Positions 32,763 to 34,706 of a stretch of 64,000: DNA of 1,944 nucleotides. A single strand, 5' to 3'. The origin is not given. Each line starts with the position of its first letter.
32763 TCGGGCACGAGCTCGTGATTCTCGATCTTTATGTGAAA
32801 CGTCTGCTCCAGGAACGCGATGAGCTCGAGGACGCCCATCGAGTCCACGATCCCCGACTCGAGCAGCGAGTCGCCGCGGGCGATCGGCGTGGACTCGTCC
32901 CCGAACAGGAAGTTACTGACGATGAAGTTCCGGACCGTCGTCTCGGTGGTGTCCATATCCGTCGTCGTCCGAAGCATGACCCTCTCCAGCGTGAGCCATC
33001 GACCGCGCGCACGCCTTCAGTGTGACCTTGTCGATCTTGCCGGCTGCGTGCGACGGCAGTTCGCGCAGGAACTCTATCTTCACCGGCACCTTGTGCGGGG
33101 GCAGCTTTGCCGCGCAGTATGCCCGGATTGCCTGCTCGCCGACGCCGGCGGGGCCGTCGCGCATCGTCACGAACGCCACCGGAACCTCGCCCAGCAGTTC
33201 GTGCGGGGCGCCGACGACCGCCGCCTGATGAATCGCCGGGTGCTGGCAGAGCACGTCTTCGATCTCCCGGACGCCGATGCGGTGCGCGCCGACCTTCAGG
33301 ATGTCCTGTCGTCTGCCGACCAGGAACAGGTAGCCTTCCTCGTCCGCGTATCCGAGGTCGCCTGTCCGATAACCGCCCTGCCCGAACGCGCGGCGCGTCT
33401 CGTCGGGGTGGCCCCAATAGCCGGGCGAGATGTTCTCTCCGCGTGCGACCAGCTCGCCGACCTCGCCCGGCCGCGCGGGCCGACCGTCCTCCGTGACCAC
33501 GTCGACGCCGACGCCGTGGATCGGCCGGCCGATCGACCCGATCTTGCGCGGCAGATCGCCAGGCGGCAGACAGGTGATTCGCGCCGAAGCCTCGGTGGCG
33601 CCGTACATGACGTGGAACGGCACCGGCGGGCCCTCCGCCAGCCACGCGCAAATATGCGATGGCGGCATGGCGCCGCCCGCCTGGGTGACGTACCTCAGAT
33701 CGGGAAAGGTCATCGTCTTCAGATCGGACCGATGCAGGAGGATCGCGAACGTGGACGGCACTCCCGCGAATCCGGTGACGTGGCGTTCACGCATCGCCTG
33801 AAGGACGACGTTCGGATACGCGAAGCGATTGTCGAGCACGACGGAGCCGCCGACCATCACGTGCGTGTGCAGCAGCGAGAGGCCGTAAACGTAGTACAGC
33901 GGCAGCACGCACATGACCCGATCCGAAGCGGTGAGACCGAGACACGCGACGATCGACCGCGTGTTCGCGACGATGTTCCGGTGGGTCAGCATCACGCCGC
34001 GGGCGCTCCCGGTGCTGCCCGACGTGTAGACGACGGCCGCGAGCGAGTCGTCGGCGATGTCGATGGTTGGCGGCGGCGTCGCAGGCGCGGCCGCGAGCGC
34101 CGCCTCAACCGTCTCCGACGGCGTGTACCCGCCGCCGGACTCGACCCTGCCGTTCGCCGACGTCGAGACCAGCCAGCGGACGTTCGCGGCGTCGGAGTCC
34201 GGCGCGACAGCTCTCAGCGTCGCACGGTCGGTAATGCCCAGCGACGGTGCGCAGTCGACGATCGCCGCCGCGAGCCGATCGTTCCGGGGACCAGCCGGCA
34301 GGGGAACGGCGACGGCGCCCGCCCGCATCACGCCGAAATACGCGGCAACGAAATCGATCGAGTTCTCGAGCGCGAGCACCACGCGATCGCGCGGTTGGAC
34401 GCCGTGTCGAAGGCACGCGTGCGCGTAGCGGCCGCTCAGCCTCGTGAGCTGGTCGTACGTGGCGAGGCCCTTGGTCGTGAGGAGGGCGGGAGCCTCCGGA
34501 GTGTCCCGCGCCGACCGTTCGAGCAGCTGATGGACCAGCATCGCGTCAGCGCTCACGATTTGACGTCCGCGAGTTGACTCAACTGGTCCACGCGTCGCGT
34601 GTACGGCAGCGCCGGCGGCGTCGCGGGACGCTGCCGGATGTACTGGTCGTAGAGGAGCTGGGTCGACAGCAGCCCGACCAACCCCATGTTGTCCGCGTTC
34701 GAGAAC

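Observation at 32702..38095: Self-contained ACP-dependent double-amidotransferase operon (LbH - NadE-like - AsnB - adenylase - ACP)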

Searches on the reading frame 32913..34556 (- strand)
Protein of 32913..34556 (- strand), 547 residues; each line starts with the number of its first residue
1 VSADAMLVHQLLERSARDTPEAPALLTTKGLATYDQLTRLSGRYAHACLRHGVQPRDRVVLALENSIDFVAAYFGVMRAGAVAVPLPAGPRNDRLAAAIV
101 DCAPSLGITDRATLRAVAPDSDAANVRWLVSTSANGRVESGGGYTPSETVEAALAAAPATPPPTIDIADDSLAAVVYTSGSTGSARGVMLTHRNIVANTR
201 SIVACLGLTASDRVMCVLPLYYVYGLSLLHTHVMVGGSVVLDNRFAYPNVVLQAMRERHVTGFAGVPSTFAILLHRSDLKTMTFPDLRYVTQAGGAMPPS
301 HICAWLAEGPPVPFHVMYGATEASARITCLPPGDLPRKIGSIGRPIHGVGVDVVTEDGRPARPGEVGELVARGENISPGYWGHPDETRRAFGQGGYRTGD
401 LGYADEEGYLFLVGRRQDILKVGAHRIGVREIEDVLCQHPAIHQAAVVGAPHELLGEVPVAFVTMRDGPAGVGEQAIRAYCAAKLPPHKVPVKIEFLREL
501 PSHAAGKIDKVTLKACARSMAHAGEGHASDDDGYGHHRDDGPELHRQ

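Call 4: search_protein_families(library=pfam, proteins=[window:32913-34556:-], max_evalue=0.01)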
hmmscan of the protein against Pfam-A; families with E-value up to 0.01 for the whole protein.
window:32913-34556:- (547 aa): 2 families
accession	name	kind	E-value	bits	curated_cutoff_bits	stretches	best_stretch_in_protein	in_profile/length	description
PF00501.34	AMP-binding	-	1.5e-77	261.4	29.9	1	12-381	1-384/384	AMP-binding enzyme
PF13193.12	AMP-binding_C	-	3.3e-20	73.2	24.5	1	431-507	1-76/76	AMP-binding enzyme C-terminal domain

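Call 5: search_protein_families(library=ncbifam, proteins=[window:32913-34556:-], max_evalue=0.01)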
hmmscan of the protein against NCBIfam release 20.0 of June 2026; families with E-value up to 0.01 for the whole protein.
window:32913-34556:- (547 aa): 106 families (the best 25 are shown)
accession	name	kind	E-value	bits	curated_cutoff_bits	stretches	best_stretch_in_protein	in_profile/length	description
NF004837.0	PRK06187.1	subfamily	4.8e-108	361.7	476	1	3-517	5-522/531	long-chain-fatty-acid--CoA ligase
TIGR03098.1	ligase_PEP_1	hypoth_equivalog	3.7e-101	339.1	592.35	1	7-515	1-516/517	acyl-CoA ligase (AMP-forming), exosortase A system-associated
NF006182.0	PRK08316.1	subfamily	8.2e-90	301.7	663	1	5-515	10-515/523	fatty acyl-CoA synthetase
NF004511.1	PRK05852.1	equivalog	6.2e-79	266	650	1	9-514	2-501/505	FadD7 family fatty acid--CoA ligase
NF005702.0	PRK07514.1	subfamily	2.5e-78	263.7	558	1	10-516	7-499/506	malonyl-CoA synthase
NF002966.0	PRK03640.1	equivalog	8.1e-77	258.8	556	1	10-517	6-480/483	o-succinylbenzoate--CoA ligase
NF006181.0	PRK08314.1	subfamily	3.7e-76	256.5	705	1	8-517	26-554/563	long-chain-fatty-acid--CoA ligase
NF005307.0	PRK06839.1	equivalog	2.9e-75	253.8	748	1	12-519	8-495/496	o-succinylbenzoate--CoA ligase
NF009233.0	PRK12583.1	subfamily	3.8e-74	250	832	2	169-516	200-549/558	fatty acid CoA ligase family protein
TIGR01733.1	AA-adenyl-dom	subfamily_domain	8e-70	235.7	317.4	1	33-447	1-409/409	amino acid adenylation domain-containing protein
NF005801.1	PRK07656.1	equivalog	3.7e-69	233.7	657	1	9-513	4-499/500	FadD3 family acyl-CoA ligase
NF004758.0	PRK06087.1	equivalog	3.7e-68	230.3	736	1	13-514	31-532/548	medium-chain fatty-acid--CoA ligase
TIGR03205.1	pimA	equivalog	1.1e-67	228.7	705.6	1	9-512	24-539/541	dicarboxylate--CoA ligase PimA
TIGR01923.1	menE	equivalog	1.9e-67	228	330.15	1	33-510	1-439/442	o-succinylbenzoate--CoA ligase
NF005857.1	PRK07786.1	exception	3e-67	227.3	733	1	12-514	15-509/513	fatty-acid--CoA ligase FadD5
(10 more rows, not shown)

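Call 39: search_protein_families(library=padloc, proteins=[window:32913-34556:-], max_evalue=0.001)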
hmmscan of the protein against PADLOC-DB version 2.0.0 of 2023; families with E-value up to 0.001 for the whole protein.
window:32913-34556:- (547 aa): 0 families

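Call 64: search_solved_structures(query=window:32913-34556:-, max_evalue=1e-30, show_alignments=0)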
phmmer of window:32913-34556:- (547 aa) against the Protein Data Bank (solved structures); distinct sequences matched with E-value up to 1e-30: 113 (the best 60 are shown).
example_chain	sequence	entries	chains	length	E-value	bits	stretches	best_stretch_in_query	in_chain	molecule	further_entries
6mfy_A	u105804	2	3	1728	4.9e-69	236.5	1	7-521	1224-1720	Linear gramicidin synthase subunit A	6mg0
9be4_A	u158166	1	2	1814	8.4e-69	235.8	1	7-514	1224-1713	Linear gramicidin synthase subunit A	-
9be3_A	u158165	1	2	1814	8.4e-69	235.8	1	7-514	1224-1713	Linear gramicidin synthase subunit A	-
6mfz_A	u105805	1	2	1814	8.4e-69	235.8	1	7-514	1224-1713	Linear gramicidin synthase subunit A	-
9meh_A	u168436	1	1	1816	8.4e-69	235.7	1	7-514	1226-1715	Linear gramicidin synthase subunit A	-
5ie0_A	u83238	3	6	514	3.5e-60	207.3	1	8-510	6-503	Oxalate--CoA ligase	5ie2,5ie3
4gxq_A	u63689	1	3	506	8.1e-59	202.8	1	18-515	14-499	Malonyl CoA synthetase, Benzoate-CoA ligase Chimeric protein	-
3r44_A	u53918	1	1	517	3.3e-58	200.8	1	27-514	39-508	fatty acyl CoA synthetase FADD13 (FATTY-ACYL-CoA SYNTHETASE)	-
4fuq_A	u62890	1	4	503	4e-58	200.5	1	18-515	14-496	Malonyl CoA synthetase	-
5buq_A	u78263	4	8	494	1.9e-57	198.3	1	170-517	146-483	2-succinylbenzoate--CoA ligase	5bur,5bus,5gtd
4fut_A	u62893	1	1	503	3.3e-57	197.5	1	18-515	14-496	Malonyl CoA synthetase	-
4gxr_A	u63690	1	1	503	8.5e-57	196.1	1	18-515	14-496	Malonyl CoA synthetase, Benzoate-CoA ligase Chimeric protein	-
8r2q_A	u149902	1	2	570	1e-56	195.9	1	10-515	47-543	Probable fatty-acid-CoA ligase FadD5 (Fatty-acid-CoA synthetase) (Fatty-acid-CoA synthase)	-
6qjz_A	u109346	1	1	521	2.4e-56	194.6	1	12-509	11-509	oxalyl CoA-synthetase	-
5x8f_A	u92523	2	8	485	4.1e-56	193.9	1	170-515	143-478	2-succinylbenzoate--CoA ligase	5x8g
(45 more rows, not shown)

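Call 66: search_solved_structures(query=window:32913-34556:-, max_evalue=1e-58, show_alignments=1)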
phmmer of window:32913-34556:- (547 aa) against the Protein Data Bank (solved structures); distinct sequences matched with E-value up to 1e-58: 7.
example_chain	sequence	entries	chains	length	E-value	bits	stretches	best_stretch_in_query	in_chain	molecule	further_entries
6mfy_A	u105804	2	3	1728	4.9e-69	236.5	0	7-521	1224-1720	Linear gramicidin synthase subunit A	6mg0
9be4_A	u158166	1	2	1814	8.4e-69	235.8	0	7-514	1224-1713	Linear gramicidin synthase subunit A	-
9be3_A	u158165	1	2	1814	8.4e-69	235.8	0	7-514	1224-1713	Linear gramicidin synthase subunit A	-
6mfz_A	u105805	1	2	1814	8.4e-69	235.8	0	7-514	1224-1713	Linear gramicidin synthase subunit A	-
9meh_A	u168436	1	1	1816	8.4e-69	235.7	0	7-514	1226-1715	Linear gramicidin synthase subunit A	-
5ie0_A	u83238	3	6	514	3.5e-60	207.3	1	8-510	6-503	Oxalate--CoA ligase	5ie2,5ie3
4gxq_A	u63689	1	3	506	8.1e-59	202.8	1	18-515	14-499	Malonyl CoA synthetase, Benzoate-CoA ligase Chimeric protein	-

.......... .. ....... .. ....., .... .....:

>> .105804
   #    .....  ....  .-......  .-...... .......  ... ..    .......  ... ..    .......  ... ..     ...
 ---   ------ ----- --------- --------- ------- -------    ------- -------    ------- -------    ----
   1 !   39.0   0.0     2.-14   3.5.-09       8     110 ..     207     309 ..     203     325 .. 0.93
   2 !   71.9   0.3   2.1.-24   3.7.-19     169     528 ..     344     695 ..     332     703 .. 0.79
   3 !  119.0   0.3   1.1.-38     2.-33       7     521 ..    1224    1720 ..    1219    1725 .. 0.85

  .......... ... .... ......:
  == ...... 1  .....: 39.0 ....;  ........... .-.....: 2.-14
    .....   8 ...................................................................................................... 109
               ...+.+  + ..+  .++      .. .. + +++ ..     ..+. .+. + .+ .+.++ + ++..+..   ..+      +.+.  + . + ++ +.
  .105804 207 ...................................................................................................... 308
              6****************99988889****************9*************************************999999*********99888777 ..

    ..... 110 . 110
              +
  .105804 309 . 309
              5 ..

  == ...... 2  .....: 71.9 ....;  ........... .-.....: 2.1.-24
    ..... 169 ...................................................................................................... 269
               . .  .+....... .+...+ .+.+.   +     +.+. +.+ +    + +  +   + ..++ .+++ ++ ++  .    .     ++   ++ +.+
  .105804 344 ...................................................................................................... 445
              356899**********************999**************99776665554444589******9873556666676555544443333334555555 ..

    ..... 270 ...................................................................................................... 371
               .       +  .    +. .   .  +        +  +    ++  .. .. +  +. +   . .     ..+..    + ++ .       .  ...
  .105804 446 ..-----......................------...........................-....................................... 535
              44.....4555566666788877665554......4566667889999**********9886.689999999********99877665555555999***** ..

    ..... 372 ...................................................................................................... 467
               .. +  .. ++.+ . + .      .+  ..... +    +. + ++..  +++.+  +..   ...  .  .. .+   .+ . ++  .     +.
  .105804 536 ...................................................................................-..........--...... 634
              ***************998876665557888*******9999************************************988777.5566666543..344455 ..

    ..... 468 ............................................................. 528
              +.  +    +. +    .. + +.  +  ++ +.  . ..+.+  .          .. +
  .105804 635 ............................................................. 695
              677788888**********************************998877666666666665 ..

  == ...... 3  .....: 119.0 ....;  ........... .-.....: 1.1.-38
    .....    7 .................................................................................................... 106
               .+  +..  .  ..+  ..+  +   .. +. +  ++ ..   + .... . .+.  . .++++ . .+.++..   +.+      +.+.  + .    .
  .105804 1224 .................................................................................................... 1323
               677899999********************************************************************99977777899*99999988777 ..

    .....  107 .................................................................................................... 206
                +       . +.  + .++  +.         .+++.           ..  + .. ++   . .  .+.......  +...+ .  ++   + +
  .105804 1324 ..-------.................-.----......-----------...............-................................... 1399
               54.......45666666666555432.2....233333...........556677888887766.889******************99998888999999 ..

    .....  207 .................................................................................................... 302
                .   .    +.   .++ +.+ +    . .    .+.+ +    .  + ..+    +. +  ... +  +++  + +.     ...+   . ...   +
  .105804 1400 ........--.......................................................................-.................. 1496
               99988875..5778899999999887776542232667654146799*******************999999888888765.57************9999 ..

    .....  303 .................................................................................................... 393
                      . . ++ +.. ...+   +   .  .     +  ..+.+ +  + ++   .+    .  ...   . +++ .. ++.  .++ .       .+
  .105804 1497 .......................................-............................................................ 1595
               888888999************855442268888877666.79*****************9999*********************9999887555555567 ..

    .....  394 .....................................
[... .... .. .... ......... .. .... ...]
